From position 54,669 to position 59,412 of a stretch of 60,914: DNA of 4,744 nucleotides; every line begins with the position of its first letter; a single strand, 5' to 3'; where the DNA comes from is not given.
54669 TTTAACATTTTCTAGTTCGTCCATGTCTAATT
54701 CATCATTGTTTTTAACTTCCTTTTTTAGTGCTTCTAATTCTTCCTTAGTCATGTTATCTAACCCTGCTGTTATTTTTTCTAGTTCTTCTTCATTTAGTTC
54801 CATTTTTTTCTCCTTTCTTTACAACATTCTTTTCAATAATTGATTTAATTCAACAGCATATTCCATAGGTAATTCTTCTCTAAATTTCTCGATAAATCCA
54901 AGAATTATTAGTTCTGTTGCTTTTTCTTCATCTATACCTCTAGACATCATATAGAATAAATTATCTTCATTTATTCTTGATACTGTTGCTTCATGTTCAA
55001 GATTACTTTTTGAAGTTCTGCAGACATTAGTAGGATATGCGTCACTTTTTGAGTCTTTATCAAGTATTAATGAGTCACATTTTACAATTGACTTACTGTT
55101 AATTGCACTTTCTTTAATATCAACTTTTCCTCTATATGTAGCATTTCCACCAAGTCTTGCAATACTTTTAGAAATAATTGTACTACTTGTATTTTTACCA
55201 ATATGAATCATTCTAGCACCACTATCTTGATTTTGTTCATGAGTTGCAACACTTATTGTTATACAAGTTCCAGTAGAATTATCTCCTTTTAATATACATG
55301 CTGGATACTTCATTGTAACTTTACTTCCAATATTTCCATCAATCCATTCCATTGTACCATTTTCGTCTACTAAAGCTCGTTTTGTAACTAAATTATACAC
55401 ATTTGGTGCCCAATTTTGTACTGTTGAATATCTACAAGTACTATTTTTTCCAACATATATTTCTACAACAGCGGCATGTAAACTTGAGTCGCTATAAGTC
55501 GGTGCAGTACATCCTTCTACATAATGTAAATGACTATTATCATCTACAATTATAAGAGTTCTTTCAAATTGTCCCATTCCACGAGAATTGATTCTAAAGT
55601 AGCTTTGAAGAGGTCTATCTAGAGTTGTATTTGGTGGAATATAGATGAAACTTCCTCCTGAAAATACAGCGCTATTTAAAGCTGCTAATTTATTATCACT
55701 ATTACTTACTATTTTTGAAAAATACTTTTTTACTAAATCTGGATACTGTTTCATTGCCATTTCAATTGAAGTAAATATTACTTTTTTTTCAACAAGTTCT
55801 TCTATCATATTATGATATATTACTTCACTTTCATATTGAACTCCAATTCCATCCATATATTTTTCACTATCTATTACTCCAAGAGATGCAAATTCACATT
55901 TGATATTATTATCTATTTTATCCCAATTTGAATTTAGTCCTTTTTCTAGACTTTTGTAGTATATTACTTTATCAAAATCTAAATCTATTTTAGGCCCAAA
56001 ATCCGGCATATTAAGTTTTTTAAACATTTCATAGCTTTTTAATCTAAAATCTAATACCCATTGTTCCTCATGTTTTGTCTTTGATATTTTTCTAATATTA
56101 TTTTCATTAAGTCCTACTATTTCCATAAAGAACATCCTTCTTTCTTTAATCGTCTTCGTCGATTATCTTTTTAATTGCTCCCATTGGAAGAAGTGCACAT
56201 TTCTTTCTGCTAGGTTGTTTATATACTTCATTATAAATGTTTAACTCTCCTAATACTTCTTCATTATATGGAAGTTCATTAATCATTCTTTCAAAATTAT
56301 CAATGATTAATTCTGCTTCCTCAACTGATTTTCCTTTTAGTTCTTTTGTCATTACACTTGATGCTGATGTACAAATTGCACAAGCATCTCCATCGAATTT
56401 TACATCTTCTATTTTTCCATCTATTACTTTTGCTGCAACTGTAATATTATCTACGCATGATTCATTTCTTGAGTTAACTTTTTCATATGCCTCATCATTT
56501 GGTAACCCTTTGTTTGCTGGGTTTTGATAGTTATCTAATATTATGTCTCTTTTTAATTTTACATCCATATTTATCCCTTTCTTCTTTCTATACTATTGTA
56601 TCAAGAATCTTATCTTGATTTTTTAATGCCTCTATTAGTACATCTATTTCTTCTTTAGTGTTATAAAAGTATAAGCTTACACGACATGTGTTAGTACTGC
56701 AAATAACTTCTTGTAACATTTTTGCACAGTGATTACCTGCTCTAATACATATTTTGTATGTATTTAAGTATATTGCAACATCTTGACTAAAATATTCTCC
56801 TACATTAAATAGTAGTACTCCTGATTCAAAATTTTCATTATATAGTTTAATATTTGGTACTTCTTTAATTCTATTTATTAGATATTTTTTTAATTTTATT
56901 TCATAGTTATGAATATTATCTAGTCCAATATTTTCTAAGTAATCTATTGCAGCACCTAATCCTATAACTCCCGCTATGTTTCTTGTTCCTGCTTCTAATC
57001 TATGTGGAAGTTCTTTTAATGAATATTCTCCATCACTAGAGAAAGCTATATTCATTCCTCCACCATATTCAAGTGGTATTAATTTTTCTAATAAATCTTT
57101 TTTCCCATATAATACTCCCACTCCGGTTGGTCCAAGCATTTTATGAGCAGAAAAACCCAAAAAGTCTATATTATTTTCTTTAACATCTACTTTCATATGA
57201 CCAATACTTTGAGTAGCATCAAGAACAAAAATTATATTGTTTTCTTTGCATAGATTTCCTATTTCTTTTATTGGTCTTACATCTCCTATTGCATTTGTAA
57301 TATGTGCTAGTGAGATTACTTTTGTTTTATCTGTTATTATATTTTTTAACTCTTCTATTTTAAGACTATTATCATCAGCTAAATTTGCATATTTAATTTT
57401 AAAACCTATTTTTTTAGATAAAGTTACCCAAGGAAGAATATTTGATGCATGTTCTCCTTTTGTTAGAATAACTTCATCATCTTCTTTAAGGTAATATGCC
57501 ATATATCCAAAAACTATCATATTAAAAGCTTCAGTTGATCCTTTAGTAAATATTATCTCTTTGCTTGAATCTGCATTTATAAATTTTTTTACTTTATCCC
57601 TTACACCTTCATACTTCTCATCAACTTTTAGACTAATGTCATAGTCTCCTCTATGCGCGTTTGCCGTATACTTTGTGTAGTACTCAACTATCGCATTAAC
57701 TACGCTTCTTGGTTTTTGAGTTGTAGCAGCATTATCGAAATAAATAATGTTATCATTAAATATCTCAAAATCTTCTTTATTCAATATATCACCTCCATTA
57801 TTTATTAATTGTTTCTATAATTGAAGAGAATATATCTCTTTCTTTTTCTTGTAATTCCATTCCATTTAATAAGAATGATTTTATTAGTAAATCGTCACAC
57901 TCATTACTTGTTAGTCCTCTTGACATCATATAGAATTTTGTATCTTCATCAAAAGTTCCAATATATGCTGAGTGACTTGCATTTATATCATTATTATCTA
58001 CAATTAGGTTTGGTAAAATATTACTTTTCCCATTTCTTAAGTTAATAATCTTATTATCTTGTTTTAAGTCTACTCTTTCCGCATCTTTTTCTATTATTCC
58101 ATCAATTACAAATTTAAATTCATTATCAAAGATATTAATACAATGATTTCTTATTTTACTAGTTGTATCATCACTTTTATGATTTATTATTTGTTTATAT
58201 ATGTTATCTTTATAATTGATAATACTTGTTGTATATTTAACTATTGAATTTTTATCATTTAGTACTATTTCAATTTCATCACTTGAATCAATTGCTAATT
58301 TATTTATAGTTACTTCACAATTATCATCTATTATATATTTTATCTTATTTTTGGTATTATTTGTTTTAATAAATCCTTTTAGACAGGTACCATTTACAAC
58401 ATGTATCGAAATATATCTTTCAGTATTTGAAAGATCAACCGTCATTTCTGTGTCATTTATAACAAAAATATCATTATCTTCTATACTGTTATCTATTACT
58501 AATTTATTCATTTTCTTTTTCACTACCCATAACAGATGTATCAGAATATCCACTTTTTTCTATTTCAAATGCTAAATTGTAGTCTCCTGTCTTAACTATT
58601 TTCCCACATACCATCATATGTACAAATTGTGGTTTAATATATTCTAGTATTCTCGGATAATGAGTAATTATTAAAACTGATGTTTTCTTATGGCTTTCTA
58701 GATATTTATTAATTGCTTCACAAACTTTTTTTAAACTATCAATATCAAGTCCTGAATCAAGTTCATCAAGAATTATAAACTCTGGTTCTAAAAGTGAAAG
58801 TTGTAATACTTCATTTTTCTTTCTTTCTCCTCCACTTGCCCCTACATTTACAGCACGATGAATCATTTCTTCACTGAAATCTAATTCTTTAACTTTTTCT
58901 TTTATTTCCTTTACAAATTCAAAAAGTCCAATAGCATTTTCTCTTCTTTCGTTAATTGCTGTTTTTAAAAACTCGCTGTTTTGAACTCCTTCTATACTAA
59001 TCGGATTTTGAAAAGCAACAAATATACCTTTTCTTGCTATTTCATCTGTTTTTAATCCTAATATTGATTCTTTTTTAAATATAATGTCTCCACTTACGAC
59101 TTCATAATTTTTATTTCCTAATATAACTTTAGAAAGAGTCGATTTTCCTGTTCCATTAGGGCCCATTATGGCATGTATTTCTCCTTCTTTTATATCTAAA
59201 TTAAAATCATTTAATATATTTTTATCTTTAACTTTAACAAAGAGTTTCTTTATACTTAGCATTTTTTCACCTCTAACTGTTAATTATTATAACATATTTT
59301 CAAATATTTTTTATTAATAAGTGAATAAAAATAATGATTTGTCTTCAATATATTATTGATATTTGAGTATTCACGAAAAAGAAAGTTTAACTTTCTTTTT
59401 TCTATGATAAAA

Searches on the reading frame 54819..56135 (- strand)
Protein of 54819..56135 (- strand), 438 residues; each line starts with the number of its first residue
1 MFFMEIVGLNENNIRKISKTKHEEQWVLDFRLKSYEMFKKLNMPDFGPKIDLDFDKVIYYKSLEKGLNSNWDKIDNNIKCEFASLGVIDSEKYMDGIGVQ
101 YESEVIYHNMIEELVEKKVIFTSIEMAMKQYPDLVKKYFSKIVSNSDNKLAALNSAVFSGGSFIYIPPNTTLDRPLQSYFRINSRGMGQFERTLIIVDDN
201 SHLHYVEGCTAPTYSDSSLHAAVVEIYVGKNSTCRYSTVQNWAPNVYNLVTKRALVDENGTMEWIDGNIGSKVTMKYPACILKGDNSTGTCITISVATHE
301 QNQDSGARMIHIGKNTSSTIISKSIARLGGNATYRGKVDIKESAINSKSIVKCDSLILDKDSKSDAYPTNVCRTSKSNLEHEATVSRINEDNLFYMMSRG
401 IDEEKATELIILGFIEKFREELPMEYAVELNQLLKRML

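Call 7: search_protein_families(library=pfam, proteins=[window:54819-56135:-], max_evalue=0.001)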
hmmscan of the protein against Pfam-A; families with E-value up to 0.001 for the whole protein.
window:54819-56135:- (438 aa): 2 families
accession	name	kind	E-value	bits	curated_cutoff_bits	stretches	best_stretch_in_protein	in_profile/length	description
PF01458.23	SUFBD_core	-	2.9e-80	269.5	27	1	180-414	1-232/232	SUF system FeS cluster assembly, SufBD core domain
PF19295.5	SufBD_N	-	8e-12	45.6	23.5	1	112-177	106-171/172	SufBD protein N-terminal region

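Call 47: find_related_loci(query=window:54819-56135:-, collection=genome_contigs, flank=10000)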
Query window:54819-56135:- (438 aa) in genome_contigs; peptide patterns used: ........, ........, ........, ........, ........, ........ (x = any residue, [..] = any of these).
114 stretches matched a pattern; 89 encode a relative of the query (tblastn E <= 1e-3); the best 80 are kept; 80 distinct loci.
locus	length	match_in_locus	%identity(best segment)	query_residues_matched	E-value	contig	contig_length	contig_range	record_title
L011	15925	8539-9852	92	1-438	0e+0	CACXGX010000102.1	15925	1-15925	MAG: uncultured Erysipelotrichaceae bacterium isolate RUG11250 genome assembly, contig: RUG11250_asm_102, whole genome s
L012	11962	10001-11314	92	1-438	0e+0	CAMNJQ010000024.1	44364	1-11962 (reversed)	MAG: uncultured Clostridium sp. isolate SRR873599_bin.28_metaWRAP_v1.3_MAG genome assembly, contig: ERZ1756080.1232282,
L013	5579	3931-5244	91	1-438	0e+0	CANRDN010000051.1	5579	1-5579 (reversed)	MAG: uncultured Bacilli bacterium isolate Lapin-026__bin19 genome assembly, contig: Lapin-026__NODE_19177_length_5579_co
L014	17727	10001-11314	90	1-438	0e+0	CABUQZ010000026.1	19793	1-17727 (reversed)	MAG TPA_asm: uncultured Clostridium sp. isolate MGYG-HGUT-04303 genome assembly, contig: GUT_GENOME265610_26, whole geno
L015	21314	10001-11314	84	1-438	0e+0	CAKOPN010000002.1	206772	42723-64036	MAG: uncultured Bacilli bacterium isolate REFINED_METABAT215_TOP10_CONTIGS_1500_ASSEMBLY_K77_MERGED__Hadza_MoBio_C-REDO_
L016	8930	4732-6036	77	4-438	0e+0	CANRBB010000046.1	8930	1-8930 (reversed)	MAG: uncultured Bacilli bacterium isolate Lapin-016__bin61 genome assembly, contig: Lapin-016__NODE_7167_length_8930_cov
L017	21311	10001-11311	75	3-438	0e+0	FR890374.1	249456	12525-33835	Clostridium sp. CAG:417 genomic scaffold, scf21, whole genome shotgun sequence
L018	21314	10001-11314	76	3-438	0e+0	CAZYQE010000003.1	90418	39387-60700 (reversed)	MAG TPA_asm: uncultured Muribaculaceae bacterium isolate SRP278969_co1_409 genome assembly, contig: NODE_119_length_9041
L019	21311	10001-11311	76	4-438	0e+0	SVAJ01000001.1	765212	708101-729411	MAG: Bacillota bacterium isolate SIG199 NODE_2_length_765212_cov_6.972485, whole genome shotgun sequence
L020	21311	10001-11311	76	4-438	0e+0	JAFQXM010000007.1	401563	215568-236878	MAG: Bacilli bacterium isolate RGIG2240 Goat_Duodenum-1__c301516, whole genome shotgun sequence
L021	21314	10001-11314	75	3-438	0e+0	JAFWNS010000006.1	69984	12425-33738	MAG: Bacilli bacterium isolate RGIG5906 Sheep_Jejunum.Co__c18397, whole genome shotgun sequence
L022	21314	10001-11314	75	3-438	0e+0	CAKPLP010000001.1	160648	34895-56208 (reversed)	MAG: uncultured Bacilli bacterium isolate REFINED_METABAT215_TOP10_CONTIGS_1500_ASSEMBLY_K77_MERGED__Hadza_MoBio_hadza-E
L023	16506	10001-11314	73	3-438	0e+0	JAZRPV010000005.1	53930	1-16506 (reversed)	MAG: Bacilli bacterium isolate T1900045371_YK20190061.MAGScoT_cleanbin_000010 SGB_6857_k141_2183466, whole genome shotgu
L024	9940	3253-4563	73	4-438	0e+0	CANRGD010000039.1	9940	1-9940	MAG: uncultured Bacilli bacterium isolate Lapin-022__bin68 genome assembly, contig: Lapin-022__NODE_6904_length_9940_cov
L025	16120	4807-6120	75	4-438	0e+0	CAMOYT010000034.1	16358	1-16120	MAG: uncultured Firmicutes bacterium isolate SRR873602_bin.119_metaWRAP_v1.3_MAG genome assembly, contig: NODE_7315_leng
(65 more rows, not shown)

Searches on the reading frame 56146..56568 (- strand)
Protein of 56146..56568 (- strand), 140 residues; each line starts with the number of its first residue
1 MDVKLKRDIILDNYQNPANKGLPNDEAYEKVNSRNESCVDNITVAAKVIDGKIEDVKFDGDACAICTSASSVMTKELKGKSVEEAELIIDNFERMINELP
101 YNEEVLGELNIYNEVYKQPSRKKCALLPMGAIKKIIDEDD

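Call 7: search_protein_families(library=pfam, proteins=[window:56146-56568:-], max_evalue=0.001)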
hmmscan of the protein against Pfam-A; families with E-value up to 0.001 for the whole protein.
window:56146-56568:- (140 aa): 1 family
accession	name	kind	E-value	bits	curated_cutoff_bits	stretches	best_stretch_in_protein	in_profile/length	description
PF01592.21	NifU_N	-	2e-18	67.2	22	1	7-124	3-126/127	NifU-like N terminal domain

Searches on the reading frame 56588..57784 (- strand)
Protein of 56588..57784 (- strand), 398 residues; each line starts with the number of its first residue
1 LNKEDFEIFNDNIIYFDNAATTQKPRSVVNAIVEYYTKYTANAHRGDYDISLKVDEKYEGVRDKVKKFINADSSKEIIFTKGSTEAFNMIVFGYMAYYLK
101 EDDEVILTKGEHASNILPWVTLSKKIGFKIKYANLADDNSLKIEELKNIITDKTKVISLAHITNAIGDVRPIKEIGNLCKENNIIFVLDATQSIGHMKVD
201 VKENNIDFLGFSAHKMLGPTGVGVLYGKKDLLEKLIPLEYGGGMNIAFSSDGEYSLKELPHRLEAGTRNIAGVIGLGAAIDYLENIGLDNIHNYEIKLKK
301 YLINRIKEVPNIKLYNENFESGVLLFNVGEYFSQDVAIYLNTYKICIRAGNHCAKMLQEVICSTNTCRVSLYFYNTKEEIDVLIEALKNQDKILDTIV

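Call 7: search_protein_families(library=pfam, proteins=[window:56588-57784:-], max_evalue=0.001)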
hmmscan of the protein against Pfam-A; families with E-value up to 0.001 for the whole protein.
window:56588-57784:- (398 aa): 5 families
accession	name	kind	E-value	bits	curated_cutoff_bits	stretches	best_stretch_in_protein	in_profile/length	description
PF00266.25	Aminotran_5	-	9.3e-133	443.2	21.5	1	14-383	1-371/371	Aminotransferase class-V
PF00155.27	Aminotran_1_2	-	1.2e-06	28.4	19.7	1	61-233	47-239/361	Aminotransferase class I and II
PF01041.23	DegT_DnrJ_EryC1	-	1.7e-06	28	19.8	1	82-197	47-153/360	DegT/DnrJ/EryC1/StrS aminotransferase family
PF01212.27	Beta_elim_lyase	-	1.7e-05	24.8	27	1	40-238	18-222/288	Beta-eliminating lyase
PF01053.26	Cys_Met_Meta_PP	-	2.3e-05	23.6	27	1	101-215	90-198/381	Cys/Met metabolism PLP-dependent enzyme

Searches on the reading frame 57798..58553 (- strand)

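Call 7: search_protein_families(library=pfam, proteins=[window:57798-58553:-], max_evalue=0.001)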
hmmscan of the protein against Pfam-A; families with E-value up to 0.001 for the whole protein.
window:57798-58553:- (251 aa): 1 family
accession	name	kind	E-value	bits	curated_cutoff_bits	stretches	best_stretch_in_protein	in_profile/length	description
PF01458.23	SUFBD_core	-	1.9e-17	64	27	1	95-227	97-232/232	SUF system FeS cluster assembly, SufBD core domain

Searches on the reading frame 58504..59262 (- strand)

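Call 7: search_protein_families(library=pfam, proteins=[window:58504-59262:-], max_evalue=0.001)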
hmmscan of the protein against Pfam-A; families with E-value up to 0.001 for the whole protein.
window:58504-59262:- (252 aa): 9 families
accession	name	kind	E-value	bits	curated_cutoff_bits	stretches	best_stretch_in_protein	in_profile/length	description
PF00005.33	ABC_tran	-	8.1e-22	78.7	25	1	17-167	1-134/137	ABC transporter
PF02463.25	SMC_N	-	8.9e-08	32.3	40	1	27-209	24-205/220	RecF/RecN/SMC N terminal domain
PF13304.12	AAA_21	-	7e-07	30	27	1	154-206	252-303/304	AAA domain, putative AbiEii toxin, Type IV TA system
PF13671.12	AAA_33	-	0.0002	22.1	27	1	31-65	3-37/143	AAA domain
PF00004.35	AAA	-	0.00029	21.7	21.2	0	32-204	3-112/131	ATPase family associated with various cellular activities (AAA)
PF13401.12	AAA_22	-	0.00076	20.2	27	0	29-201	7-123/130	AAA domain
PF13166.12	AAA_13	-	0.00092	18.5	36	0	29-136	18-107/713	AAA domain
PF13207.12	AAA_17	-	0.00095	19.9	27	0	33-75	1-46/136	AAA domain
PF00488.27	MutS_V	-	0.00099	19.6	30.2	0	161-210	79-128/188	MutS domain V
